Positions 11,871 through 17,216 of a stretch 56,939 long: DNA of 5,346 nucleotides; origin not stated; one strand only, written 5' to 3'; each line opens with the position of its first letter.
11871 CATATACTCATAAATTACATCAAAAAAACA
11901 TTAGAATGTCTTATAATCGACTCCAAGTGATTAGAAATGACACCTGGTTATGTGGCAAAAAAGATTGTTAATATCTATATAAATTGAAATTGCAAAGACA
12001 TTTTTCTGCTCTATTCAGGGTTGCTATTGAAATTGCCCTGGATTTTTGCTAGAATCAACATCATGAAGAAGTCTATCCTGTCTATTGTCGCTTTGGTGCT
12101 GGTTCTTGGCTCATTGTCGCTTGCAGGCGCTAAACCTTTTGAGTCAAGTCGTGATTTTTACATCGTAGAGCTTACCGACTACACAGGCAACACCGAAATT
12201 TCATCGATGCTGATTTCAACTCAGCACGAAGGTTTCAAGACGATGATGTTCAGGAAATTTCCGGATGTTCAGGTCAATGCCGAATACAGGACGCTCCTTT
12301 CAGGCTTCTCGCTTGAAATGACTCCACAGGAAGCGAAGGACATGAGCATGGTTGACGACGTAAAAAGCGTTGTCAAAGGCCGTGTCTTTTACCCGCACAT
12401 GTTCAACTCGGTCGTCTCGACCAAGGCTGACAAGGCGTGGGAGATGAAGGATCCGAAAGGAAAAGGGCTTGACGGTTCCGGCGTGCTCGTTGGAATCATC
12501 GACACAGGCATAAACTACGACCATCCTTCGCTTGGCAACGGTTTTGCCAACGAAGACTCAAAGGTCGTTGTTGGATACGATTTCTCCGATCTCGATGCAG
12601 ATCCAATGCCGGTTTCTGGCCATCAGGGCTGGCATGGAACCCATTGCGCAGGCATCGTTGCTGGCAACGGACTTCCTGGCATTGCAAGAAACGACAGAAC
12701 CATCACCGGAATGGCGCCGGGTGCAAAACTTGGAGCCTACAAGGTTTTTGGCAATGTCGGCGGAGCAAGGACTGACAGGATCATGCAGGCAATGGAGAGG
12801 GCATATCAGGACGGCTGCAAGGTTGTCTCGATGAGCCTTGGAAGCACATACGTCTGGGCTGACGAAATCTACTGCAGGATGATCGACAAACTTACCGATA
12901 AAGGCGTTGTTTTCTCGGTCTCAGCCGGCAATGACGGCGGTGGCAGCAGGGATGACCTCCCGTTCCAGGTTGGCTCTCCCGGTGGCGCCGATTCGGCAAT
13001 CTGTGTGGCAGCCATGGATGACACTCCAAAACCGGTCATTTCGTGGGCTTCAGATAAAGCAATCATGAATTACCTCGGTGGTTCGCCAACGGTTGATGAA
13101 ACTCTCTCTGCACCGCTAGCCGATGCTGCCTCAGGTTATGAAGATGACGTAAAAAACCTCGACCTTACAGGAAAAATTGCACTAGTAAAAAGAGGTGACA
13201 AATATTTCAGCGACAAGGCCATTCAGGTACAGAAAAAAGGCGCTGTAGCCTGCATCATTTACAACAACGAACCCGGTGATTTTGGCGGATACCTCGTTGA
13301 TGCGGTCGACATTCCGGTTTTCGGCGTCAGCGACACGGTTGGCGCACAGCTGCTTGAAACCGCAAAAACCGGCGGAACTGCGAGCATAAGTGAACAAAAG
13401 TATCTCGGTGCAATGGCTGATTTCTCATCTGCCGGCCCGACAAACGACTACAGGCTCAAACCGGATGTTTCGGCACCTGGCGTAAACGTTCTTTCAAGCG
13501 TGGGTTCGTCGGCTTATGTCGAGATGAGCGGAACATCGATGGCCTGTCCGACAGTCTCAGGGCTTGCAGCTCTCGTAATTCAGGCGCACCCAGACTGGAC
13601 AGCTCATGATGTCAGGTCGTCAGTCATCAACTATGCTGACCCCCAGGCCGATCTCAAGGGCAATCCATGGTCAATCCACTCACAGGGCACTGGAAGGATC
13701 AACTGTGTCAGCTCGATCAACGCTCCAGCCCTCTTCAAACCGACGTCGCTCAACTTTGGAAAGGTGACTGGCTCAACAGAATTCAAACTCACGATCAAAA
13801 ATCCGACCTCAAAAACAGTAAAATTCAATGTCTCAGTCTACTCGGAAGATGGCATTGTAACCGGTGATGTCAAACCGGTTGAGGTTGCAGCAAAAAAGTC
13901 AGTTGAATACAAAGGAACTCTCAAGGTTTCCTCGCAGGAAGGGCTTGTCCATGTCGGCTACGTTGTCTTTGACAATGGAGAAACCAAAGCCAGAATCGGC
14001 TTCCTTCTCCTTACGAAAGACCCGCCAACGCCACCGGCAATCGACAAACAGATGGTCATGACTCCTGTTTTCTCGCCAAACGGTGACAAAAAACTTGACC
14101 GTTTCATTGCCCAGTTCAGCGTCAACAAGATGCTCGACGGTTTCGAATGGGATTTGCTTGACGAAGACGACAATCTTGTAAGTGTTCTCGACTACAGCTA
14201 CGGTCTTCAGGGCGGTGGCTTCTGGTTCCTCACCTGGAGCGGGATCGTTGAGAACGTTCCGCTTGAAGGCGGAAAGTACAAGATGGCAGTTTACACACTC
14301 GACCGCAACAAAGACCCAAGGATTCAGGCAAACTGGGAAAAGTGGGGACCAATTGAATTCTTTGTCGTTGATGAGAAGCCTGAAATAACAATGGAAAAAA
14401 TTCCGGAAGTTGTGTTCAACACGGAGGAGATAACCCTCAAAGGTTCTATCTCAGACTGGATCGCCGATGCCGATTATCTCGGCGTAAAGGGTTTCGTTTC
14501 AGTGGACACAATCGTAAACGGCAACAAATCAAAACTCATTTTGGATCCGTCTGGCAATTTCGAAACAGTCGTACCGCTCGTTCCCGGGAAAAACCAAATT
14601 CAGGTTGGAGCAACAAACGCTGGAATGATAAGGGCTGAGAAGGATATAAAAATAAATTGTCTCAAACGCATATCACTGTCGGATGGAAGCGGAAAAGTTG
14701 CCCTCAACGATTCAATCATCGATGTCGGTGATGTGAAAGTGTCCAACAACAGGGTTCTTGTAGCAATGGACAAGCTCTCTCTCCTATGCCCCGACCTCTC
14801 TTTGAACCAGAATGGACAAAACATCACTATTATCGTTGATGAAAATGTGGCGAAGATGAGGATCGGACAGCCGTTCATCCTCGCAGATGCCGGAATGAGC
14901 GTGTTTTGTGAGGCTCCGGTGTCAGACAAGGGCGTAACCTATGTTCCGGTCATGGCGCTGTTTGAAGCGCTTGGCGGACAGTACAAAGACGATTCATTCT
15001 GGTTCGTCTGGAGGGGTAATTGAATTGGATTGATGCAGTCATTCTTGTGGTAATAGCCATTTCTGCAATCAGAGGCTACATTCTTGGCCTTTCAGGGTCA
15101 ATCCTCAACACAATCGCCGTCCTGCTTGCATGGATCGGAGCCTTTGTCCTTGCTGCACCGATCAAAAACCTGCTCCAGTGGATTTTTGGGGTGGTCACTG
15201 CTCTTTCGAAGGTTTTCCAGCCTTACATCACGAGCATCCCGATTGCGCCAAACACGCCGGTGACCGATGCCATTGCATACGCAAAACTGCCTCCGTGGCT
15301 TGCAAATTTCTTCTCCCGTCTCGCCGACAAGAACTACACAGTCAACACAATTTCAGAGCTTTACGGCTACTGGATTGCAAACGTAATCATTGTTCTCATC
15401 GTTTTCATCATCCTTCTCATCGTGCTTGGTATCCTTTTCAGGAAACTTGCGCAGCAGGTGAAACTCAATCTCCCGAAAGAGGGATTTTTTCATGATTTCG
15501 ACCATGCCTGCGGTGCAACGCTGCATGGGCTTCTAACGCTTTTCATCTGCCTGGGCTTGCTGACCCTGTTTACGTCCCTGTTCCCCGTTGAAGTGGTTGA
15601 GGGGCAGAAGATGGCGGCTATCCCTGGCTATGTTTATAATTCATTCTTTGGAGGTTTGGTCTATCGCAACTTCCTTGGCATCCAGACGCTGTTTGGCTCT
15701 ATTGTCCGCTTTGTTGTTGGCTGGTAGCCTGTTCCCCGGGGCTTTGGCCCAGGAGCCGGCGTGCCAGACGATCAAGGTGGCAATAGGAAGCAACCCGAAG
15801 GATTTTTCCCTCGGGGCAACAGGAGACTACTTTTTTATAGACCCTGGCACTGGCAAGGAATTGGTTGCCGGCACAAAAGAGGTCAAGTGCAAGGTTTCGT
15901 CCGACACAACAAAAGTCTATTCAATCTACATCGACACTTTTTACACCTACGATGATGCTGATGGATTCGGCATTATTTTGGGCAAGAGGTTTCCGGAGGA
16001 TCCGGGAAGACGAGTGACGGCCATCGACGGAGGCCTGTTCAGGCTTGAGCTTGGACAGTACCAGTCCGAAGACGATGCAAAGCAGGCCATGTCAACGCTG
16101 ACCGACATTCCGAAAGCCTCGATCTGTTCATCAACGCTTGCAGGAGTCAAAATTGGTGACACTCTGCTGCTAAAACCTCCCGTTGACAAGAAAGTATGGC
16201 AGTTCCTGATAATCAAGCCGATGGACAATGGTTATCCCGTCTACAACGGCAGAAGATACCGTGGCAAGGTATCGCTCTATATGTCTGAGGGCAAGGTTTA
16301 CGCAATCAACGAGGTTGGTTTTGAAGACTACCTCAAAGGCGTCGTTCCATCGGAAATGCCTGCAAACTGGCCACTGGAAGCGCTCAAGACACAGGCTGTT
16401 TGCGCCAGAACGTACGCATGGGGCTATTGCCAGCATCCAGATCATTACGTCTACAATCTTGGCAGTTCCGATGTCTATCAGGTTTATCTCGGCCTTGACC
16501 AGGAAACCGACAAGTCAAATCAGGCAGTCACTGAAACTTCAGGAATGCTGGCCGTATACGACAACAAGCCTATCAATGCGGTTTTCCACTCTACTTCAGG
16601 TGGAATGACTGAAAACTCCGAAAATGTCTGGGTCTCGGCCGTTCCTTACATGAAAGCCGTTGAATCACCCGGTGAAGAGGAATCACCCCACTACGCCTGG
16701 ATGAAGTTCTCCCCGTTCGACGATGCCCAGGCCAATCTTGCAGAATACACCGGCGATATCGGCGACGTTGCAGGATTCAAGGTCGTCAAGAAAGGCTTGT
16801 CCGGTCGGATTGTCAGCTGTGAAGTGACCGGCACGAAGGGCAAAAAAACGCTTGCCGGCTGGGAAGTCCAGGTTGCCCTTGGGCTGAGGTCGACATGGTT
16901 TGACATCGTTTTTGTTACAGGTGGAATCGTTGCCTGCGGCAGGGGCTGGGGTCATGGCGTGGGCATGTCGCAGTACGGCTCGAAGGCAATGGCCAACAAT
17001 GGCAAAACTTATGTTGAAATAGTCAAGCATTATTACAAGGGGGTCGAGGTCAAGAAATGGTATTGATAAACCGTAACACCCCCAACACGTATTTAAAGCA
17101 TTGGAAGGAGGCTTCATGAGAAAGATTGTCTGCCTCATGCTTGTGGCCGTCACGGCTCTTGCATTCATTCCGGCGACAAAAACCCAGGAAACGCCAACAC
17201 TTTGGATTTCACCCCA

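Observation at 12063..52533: Cohesin-dockerin style surface assembly loaded with proteases instead of glycoside hydrolases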

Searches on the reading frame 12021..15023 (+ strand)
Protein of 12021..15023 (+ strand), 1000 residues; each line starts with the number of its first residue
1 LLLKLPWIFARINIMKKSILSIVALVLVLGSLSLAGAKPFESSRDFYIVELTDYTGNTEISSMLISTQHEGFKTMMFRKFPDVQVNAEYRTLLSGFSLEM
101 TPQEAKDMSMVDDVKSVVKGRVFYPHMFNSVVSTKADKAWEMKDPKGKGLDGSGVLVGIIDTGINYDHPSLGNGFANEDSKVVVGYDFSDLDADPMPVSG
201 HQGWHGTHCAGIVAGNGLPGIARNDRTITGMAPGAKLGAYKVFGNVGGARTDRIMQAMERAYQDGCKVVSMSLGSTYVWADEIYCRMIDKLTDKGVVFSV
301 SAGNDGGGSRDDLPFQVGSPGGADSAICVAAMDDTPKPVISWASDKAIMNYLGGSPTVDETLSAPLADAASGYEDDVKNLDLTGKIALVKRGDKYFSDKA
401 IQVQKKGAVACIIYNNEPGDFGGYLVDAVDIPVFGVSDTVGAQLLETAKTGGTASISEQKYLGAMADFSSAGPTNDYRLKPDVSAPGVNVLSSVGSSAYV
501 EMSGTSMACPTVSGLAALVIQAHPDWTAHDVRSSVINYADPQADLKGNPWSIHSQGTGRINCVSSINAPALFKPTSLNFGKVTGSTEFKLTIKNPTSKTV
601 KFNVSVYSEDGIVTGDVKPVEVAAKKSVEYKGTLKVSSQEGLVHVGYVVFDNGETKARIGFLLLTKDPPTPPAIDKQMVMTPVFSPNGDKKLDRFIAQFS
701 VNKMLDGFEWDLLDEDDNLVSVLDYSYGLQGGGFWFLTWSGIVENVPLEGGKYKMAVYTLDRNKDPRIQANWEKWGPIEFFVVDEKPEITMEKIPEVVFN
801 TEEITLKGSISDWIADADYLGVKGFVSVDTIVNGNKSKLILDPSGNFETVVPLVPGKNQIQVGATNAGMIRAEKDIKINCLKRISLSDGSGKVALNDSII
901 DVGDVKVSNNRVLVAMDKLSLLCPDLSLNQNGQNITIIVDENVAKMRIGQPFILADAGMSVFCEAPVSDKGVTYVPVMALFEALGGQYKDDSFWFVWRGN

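Call 3: search_protein_families(library=pfam, proteins=[window:12021-15023:+], max_evalue=0.01)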
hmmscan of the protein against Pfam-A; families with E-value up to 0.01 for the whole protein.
window:12021-15023:+ (1000 aa): 4 families
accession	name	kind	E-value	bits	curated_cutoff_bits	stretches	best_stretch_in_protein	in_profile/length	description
PF00082.27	Peptidase_S8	-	2e-56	191.9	21.8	1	152-543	1-274/288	Subtilase family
PF02225.27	PA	-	7.9e-16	58.4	23.9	1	364-444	3-95/95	PA domain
PF07833.16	Cu_amine_oxidN1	-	3.3e-05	24.2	24.2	1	907-989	15-98/108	Copper amine oxidase N-terminal domain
PF05922.21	Inhibitor_I9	-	0.00025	22.1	21.2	1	79-120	35-76/82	Peptidase inhibitor I9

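Call 91: search_protein_families(library=ncbifam, proteins=[window:12021-15023:+], max_evalue=0.001)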
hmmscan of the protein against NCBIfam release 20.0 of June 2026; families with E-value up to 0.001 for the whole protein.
window:12021-15023:+ (1000 aa): 12 families
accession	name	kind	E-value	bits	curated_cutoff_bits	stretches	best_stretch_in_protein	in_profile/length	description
TIGR03921.1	T7SS_mycosin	equivalog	3.6e-29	102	278.75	2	151-338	11-188/353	type VII secretion-associated serine protease mycosin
NF040553.1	SGO_0316_fam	subfamily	4e-26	91.1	1400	2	371-606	549-809/1486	SGO_0316/SGO_0317 family LPXTG-anchored serine peptidase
NF033595.1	denti_PrtP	equivalog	1e-12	47.5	300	2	483-635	414-574/606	dentilisin complex serine proteinase subunit PrtP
NF040809.1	germ_prot_CspBA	exception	1.3e-10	39.6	1250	1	465-521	990-1046/1099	bifunctional germination protease/germinant receptor pseudoprotease CspBA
NF038113.1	T9SSA_dep_M36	equivalog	2.7e-10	39.1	885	1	368-455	454-545/869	T9SS-dependent M36 family metallopeptidase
NF038111.1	rhom_dep_M36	equivalog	1.4e-09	36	1700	1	371-456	526-614/1315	rhombosortase-dependent M36 family metallopeptidase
NF040808.2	CspC_non_triad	exception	4.1e-09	35.4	675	1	469-521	447-499/556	bile acid germinant receptor pseudoprotease CspC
NF049966.1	QH_SP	equivalog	3.5e-08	33.1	165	0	227-306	49-126/219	subtilisin-like serine protease QhpE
NF038112.1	myxo_dep_M36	subfamily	5.8e-07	27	1500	1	380-451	540-613/1604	myxosortase-dependent M36 family metallopeptidase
TIGR03895.1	protease_PatA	subfamily_domain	3.4e-06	26.1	421.05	0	481-541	138-202/606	PatA/PatG family cyanobactin maturation protease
NF042956.1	IteS_antiphage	equivalog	6.1e-05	21.5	900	0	107-315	214-404/747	S8 family anti-phage peptidase IteS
NF051851.1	AtpSerPepEprS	equivalog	9.1e-05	20.7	1700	0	483-525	281-323/988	autotransporter serine peptidase EprS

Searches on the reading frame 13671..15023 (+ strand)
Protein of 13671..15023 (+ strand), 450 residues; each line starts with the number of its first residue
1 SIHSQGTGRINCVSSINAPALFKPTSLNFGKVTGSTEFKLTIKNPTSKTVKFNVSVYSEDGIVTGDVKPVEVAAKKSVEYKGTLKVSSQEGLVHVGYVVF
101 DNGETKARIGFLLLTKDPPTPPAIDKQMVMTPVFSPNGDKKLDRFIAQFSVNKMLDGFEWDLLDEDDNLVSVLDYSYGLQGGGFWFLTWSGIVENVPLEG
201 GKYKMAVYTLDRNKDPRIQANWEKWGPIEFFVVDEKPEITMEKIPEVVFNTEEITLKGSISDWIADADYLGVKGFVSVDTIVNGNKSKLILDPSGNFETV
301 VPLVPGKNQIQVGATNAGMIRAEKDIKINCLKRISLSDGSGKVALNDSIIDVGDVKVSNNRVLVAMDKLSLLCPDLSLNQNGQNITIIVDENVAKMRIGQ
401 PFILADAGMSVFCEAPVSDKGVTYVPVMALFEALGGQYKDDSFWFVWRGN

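Call 12: search_protein_families(library=pfam, proteins=[window:13671-15023:+], max_evalue=10)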
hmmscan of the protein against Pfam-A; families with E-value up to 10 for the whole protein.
window:13671-15023:+ (450 aa): 5 families
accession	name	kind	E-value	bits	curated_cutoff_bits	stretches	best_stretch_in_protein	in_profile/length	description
PF07833.16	Cu_amine_oxidN1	-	8.1e-06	26.2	24.2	1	357-439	15-98/108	Copper amine oxidase N-terminal domain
PF09136.16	Glucodextran_B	-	0.0012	19.1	27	1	248-318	13-69/83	Glucodextranase, domain B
PF11614.14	FixG_C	-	0.0075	16.9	25.6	1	38-90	35-89/119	IG-like fold at C-terminal of FixG, putative oxidoreductase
PF25249.1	Ig_CFAP65_7th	-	0.075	13.3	28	1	32-58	16-42/120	CFAP65, seventh Ig-like domain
PF24770.2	Ig-CFAP74_2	-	0.089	13.7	27.4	1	7-55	135-179/185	CFAP74 second Ig-like domain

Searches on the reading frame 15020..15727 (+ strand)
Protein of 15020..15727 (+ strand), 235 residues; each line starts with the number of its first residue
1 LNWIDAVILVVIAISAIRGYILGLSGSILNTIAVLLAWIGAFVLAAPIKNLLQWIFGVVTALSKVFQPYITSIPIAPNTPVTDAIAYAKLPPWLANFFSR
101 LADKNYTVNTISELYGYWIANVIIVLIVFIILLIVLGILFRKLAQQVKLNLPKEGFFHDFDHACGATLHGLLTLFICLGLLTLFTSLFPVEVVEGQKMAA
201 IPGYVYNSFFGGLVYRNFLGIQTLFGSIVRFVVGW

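Call 5: search_protein_families(library=pfam, proteins=[window:15020-15727:+], max_evalue=0.001)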
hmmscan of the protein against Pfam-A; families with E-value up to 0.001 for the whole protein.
window:15020-15727:+ (235 aa): 1 family
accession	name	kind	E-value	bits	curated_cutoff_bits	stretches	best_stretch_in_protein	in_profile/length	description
PF02674.22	Colicin_V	-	2e-07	31.6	29.3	1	4-193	1-126/144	Colicin V production protein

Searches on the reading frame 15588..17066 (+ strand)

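Call 3: search_protein_families(library=pfam, proteins=[window:15588-17066:+], max_evalue=0.01)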
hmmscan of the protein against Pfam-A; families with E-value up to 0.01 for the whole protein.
window:15588-17066:+ (492 aa): 1 family
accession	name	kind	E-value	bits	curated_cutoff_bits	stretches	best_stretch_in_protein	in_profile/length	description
PF08486.15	SpoIID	-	1.1e-26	93.7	23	1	234-324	2-97/97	Stage II sporulation protein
